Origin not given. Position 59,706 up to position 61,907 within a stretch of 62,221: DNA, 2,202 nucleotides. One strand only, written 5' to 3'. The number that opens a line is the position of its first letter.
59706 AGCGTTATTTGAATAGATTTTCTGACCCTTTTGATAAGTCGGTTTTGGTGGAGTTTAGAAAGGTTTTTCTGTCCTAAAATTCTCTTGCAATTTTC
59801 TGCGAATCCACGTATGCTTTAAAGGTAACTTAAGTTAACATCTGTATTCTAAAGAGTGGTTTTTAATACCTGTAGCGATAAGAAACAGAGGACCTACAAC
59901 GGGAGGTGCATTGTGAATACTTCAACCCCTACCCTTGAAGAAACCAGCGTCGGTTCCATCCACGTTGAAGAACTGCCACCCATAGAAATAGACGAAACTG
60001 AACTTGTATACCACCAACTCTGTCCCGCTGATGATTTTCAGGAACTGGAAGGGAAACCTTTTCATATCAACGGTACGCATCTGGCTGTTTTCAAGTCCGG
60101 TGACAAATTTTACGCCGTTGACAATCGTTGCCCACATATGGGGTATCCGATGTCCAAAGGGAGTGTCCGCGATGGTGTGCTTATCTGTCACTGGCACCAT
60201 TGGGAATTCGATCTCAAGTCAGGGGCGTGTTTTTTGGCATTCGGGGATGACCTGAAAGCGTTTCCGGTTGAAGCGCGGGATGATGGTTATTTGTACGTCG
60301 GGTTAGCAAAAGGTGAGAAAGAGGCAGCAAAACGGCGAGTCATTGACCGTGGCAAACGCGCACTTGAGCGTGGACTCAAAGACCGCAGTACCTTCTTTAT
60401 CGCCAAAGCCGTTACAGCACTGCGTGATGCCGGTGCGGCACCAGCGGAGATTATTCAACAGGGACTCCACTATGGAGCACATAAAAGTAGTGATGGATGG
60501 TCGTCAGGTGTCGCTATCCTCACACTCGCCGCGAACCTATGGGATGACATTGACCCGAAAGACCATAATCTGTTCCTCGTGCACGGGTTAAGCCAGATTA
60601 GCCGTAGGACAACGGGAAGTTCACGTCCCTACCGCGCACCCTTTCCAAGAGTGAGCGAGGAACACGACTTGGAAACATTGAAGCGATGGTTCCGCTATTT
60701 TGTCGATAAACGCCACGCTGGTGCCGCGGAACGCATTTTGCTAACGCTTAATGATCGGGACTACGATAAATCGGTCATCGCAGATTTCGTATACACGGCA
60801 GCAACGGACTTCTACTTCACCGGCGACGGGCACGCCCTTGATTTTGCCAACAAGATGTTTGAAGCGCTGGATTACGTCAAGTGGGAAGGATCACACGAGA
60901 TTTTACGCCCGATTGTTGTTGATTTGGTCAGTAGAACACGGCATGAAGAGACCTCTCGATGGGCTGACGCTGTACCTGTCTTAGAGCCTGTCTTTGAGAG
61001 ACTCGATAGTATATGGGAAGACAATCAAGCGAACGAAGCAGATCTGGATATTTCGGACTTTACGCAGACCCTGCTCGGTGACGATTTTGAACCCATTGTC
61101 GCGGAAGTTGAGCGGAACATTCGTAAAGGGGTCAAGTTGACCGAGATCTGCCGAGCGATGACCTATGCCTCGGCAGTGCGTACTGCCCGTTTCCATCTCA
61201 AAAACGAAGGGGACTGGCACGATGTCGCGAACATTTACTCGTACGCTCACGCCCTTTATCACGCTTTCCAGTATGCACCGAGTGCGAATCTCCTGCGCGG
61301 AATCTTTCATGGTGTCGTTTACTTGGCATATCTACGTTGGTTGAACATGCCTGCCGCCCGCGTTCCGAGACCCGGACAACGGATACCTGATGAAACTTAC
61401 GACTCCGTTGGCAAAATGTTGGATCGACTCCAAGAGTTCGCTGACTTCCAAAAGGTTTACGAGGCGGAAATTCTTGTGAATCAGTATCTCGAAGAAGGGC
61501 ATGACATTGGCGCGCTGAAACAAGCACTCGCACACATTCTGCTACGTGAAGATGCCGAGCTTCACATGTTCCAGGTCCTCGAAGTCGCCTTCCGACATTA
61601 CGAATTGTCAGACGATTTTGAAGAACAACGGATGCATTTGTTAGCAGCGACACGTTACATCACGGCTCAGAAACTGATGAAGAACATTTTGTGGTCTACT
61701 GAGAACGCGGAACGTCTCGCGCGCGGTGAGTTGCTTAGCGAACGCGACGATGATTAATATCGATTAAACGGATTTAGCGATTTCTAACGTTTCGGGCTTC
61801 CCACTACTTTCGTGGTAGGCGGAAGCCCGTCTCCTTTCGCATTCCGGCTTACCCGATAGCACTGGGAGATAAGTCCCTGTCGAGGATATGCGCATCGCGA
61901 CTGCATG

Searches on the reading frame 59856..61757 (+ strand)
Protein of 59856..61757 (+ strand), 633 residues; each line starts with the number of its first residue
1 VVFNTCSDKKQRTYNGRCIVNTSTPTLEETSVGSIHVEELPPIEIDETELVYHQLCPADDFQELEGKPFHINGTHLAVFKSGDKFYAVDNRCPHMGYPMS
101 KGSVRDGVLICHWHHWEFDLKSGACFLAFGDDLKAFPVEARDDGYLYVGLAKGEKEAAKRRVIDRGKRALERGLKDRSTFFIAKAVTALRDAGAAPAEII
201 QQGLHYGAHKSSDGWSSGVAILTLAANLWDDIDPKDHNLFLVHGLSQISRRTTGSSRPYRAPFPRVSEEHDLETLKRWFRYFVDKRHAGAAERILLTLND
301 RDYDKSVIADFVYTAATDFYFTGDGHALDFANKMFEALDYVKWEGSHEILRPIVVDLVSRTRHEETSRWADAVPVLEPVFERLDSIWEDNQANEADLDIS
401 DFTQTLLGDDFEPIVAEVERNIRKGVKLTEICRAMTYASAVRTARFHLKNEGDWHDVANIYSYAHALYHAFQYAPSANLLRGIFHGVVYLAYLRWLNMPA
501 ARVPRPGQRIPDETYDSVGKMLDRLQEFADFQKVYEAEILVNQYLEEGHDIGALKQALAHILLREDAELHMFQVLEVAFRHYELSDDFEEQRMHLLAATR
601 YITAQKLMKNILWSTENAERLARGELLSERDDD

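Call 71: search_protein_families(library=pfam, proteins=[window:59856-61757:+], max_evalue=0.00001)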
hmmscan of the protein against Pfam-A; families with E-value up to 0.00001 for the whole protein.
window:59856-61757:+ (633 aa): 2 families
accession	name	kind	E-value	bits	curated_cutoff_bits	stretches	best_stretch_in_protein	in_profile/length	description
PF00355.32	Rieske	-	3.4e-17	62.6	20.3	1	54-126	4-76/88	Rieske [2Fe-2S] domain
PF13806.12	Rieske_2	-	2e-09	37.7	27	1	52-143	2-99/104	Rieske-like [2Fe-2S] domain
